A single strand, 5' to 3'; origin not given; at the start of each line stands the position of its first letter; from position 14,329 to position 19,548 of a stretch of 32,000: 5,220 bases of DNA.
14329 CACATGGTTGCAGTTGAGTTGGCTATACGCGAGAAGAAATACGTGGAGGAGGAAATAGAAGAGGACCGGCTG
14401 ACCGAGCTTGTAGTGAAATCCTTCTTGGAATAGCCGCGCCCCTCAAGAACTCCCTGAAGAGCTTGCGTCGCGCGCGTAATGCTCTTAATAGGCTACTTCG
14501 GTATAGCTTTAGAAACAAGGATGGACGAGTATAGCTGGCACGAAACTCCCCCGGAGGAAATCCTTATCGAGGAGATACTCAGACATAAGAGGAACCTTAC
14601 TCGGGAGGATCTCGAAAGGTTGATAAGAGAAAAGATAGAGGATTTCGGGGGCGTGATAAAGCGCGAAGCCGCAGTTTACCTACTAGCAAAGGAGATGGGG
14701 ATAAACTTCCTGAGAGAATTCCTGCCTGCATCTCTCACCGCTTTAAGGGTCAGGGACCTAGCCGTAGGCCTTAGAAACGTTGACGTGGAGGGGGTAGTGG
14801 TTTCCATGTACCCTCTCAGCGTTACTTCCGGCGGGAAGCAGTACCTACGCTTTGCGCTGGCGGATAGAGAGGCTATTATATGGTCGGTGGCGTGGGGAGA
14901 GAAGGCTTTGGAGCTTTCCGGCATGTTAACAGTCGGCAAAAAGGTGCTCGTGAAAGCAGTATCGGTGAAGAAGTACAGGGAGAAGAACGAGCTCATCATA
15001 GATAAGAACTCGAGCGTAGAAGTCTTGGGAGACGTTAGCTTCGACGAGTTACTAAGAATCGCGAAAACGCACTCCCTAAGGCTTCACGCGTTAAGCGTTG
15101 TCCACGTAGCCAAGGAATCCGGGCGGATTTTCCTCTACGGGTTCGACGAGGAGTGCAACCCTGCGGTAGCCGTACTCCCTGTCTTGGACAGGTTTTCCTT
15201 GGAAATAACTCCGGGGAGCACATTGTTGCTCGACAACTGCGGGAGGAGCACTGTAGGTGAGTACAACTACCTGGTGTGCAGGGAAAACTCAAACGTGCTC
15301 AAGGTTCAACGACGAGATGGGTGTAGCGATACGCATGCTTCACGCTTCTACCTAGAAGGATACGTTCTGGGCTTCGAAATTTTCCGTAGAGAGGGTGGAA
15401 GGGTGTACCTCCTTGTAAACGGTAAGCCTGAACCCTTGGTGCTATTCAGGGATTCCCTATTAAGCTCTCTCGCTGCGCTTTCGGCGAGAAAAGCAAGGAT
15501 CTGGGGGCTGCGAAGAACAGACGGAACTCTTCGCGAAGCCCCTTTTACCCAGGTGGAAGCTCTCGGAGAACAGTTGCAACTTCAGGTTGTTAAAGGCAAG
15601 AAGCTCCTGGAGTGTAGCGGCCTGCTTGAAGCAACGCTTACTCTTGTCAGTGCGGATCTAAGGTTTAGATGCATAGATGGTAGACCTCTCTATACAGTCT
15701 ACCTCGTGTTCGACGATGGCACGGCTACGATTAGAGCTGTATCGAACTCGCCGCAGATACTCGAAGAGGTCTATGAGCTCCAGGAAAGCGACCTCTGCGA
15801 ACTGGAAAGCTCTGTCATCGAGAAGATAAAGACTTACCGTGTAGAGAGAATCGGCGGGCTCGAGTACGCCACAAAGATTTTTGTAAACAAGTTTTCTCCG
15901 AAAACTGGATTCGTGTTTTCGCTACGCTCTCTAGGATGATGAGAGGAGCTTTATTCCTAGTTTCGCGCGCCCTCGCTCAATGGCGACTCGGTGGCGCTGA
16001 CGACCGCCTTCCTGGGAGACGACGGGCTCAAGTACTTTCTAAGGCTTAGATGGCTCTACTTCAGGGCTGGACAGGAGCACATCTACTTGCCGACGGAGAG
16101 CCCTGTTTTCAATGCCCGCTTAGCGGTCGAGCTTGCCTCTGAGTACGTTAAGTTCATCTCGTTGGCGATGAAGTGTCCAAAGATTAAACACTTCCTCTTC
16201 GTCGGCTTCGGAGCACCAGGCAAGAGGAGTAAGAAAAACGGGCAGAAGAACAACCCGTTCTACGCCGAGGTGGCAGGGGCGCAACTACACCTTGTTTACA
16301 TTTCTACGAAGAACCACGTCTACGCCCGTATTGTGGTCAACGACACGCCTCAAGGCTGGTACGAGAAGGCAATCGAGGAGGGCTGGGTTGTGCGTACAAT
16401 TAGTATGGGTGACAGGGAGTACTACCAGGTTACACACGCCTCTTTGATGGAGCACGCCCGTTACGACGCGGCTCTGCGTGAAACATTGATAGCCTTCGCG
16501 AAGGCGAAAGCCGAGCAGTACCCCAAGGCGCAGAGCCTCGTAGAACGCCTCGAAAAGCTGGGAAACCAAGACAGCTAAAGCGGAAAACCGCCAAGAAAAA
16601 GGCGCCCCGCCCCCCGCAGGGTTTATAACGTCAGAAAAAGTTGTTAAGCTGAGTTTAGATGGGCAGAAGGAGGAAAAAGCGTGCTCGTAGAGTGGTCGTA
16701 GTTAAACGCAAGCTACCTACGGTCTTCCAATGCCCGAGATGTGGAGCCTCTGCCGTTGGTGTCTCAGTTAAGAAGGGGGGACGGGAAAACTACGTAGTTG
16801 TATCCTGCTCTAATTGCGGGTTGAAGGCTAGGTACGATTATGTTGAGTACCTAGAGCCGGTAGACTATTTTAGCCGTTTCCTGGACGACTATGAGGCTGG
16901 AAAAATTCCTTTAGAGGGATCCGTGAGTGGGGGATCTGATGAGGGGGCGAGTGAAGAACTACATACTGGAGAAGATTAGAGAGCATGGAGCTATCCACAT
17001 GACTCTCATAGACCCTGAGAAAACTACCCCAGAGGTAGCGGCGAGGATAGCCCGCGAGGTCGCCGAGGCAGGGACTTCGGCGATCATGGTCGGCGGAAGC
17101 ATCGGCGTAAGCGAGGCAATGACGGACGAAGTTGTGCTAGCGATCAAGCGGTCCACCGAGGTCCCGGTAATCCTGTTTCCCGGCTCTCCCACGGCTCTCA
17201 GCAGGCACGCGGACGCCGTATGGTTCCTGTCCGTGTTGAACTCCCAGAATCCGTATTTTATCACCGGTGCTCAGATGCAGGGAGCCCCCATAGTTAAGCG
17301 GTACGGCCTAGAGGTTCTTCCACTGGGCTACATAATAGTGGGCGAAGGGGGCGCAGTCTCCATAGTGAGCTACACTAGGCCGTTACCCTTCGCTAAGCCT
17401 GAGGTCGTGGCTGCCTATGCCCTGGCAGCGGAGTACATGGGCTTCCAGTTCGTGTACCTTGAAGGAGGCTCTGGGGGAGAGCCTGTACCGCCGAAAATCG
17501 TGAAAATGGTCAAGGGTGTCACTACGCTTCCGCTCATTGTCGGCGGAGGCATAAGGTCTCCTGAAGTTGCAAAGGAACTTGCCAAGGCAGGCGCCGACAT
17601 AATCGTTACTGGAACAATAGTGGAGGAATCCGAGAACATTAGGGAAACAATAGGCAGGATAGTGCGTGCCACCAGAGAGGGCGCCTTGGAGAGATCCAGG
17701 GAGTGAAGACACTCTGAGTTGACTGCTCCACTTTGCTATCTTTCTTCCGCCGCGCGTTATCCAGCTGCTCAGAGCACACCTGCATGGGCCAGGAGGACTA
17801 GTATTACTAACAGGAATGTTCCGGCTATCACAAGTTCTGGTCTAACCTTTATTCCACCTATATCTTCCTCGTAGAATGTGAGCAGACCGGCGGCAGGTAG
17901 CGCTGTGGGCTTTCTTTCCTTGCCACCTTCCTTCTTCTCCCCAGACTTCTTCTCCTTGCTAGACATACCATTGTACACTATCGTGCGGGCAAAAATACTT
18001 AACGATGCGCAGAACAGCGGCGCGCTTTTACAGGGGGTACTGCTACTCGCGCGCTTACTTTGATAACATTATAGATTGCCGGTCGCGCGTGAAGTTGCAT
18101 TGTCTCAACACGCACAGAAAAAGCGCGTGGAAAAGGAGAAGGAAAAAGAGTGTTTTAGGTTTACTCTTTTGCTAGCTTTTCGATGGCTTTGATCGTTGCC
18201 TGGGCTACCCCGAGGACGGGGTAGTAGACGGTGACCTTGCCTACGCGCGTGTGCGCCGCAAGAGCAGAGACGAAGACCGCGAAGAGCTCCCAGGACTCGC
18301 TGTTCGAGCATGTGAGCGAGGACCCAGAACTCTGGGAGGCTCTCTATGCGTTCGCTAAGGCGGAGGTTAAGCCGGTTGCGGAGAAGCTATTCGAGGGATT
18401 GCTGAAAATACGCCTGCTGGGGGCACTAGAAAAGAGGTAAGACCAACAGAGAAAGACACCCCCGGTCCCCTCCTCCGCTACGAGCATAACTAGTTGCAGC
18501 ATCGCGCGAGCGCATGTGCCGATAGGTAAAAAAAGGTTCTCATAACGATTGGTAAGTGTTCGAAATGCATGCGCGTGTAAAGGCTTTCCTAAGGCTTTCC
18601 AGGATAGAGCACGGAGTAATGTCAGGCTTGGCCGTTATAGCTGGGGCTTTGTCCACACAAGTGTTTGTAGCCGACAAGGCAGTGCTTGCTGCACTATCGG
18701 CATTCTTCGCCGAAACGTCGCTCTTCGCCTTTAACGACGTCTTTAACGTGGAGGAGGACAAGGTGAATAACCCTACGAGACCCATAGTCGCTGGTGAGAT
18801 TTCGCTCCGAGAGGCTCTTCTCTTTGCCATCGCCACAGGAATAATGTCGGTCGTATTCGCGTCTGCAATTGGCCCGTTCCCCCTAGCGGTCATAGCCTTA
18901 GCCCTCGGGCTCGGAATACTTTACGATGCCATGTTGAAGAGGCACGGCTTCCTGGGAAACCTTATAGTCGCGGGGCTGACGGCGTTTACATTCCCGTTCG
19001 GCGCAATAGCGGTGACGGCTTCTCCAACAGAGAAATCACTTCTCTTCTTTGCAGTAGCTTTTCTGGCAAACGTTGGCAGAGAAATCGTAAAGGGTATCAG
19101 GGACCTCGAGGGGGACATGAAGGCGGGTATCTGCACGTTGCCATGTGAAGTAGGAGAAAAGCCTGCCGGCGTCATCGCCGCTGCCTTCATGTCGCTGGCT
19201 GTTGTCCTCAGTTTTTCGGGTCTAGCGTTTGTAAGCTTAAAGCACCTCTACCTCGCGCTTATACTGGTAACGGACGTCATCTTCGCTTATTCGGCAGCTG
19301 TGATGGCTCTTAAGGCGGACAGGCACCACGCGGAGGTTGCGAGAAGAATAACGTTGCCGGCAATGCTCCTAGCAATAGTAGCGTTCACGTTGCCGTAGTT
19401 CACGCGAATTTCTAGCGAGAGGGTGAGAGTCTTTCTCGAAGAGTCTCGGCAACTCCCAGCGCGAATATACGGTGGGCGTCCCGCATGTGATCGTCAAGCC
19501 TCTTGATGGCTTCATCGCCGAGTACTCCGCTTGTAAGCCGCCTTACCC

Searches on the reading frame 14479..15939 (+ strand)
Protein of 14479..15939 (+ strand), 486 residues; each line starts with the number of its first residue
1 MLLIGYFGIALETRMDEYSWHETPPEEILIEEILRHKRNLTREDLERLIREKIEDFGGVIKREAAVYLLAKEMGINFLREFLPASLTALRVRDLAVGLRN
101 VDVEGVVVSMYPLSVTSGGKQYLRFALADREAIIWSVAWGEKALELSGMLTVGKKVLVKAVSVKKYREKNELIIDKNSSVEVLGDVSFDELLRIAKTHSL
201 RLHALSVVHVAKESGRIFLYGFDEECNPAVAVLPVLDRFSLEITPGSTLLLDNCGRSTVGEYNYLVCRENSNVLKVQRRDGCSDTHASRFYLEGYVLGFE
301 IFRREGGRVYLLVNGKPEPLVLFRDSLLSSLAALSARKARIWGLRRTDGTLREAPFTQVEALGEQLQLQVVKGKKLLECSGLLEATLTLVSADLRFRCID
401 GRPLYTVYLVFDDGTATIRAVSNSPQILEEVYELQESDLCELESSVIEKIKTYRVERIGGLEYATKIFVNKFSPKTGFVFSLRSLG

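Call 11: search_protein_families(library=pfam, proteins=[window:14479-15939:+], max_evalue=0.1)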
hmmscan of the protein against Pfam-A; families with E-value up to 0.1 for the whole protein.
window:14479-15939:+ (486 aa): 3 families
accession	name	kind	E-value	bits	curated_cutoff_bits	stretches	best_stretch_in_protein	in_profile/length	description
PF01336.31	tRNA_anti-codon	-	1e-07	32.2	27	1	101-176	1-71/75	OB-fold nucleic acid binding domain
PF13742.12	tRNA_anti_2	-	0.044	14.4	27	0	97-168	17-83/95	OB-fold nucleic acid binding domain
PF09999.14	DUF2240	-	0.054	13.6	22.3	0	24-76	85-136/144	Uncharacterized protein conserved in archaea (DUF2240)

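Call 12: search_protein_families(library=ncbifam, proteins=[window:14479-15939:+], max_evalue=0.1)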
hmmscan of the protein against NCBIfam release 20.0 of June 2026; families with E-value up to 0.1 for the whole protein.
window:14479-15939:+ (486 aa): 9 families
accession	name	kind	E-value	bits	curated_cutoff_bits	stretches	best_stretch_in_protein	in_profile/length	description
NF009031.0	PRK12366.1-2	equivalog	4.5e-10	38.6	767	1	37-185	20-165/647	replication factor A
NF009033.0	PRK12366.1-4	equivalog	7e-10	38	701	2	30-77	6-53/578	replication factor A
NF009032.0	PRK12366.1-3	equivalog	1.3e-08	33.6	773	1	39-190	13-166/651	replication factor A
NF009034.0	PRK12366.1-5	equivalog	4.3e-08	32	789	1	39-183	13-159/642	replication factor A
NF006255.0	PRK08402.1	equivalog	2.7e-06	26.6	442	1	30-113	10-87/355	replication factor A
NF005554.0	PRK07218.1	equivalog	0.00021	20.4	447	1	87-190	57-156/423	Single-stranded DNA binding protein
NF005050.0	PRK06461.1-4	equivalog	0.00045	20.3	176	1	89-186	6-102/151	single-stranded DNA-binding protein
NF012035.0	PRK15491.1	equivalog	0.075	12.3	362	0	39-112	14-81/374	replication factor A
NF011288.0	PRK14699.1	equivalog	0.086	11.7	544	0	38-75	13-50/484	replication factor A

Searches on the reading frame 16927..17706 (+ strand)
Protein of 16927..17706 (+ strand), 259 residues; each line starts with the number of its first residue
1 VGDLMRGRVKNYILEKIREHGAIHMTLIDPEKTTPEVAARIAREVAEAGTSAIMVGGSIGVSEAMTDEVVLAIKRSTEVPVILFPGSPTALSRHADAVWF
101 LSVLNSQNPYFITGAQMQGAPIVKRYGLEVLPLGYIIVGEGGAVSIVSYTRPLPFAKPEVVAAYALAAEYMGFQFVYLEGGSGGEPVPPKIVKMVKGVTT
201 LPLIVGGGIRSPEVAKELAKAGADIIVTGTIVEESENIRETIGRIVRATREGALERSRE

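Call 11: search_protein_families(library=pfam, proteins=[window:16927-17706:+], max_evalue=0.1)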
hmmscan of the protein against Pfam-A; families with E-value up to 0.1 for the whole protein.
window:16927-17706:+ (259 aa): 12 families
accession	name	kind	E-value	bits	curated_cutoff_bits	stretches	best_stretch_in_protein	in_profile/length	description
PF01884.23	PcrB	-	1e-57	195.7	23.9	1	19-239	6-216/226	PcrB family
PF00977.27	His_biosynth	-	1.3e-09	38.3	23.6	1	167-240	40-114/228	Histidine biosynthesis protein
PF05690.20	ThiG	-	3.2e-06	27.1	23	1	181-249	156-224/247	Thiazole biosynthesis protein ThiG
PF00290.26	Trp_syntA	-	0.00015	21.2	27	1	190-237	188-235/259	Tryptophan synthase alpha chain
PF04131.20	NanE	-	0.00083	19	27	1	190-239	135-183/192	Putative N-acetylmannosamine-6-phosphate epimerase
PF01180.27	DHO_dh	-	0.0079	15.9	27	1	180-232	215-272/291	Dihydroorotate dehydrogenase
PF20116.4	DUF6506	-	0.027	15.4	27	0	35-90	36-89/96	Family of unknown function (DUF6506)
PF16924.11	DpaA_N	-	0.039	14.5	29.2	1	203-236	3-34/116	Dipicolinate synthase subunit A N-terminal domain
PF00215.30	OMPdecase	-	0.04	14.3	27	0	166-242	141-218/221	Orotidine 5'-phosphate decarboxylase / HUMPS family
PF00834.25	Ribul_P_3_epim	-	0.046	13.6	21.1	0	198-232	164-197/198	Ribulose-phosphate 3 epimerase family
PF00478.31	IMPDH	-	0.075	12.5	25.6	0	190-229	134-173/345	IMP dehydrogenase / GMP reductase domain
PF03437.21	BtpA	-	0.088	12.7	30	0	174-242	174-240/254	BtpA family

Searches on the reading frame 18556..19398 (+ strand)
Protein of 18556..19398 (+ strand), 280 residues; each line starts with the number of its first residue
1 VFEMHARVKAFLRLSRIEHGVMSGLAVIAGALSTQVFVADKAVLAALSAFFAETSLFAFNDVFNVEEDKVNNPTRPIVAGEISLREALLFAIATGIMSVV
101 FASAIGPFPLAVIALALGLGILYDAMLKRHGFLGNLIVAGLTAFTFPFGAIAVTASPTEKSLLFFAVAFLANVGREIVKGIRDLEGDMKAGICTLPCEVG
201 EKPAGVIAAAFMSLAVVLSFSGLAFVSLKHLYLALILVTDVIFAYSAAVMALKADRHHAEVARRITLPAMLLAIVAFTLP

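Call 11: search_protein_families(library=pfam, proteins=[window:18556-19398:+], max_evalue=0.1)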
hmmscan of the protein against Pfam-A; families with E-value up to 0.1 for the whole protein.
window:18556-19398:+ (280 aa): 1 family
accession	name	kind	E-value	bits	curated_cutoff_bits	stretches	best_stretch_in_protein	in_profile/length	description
PF01040.23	UbiA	-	1.3e-37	129.8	34.2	1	31-261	11-242/250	UbiA prenyltransferase family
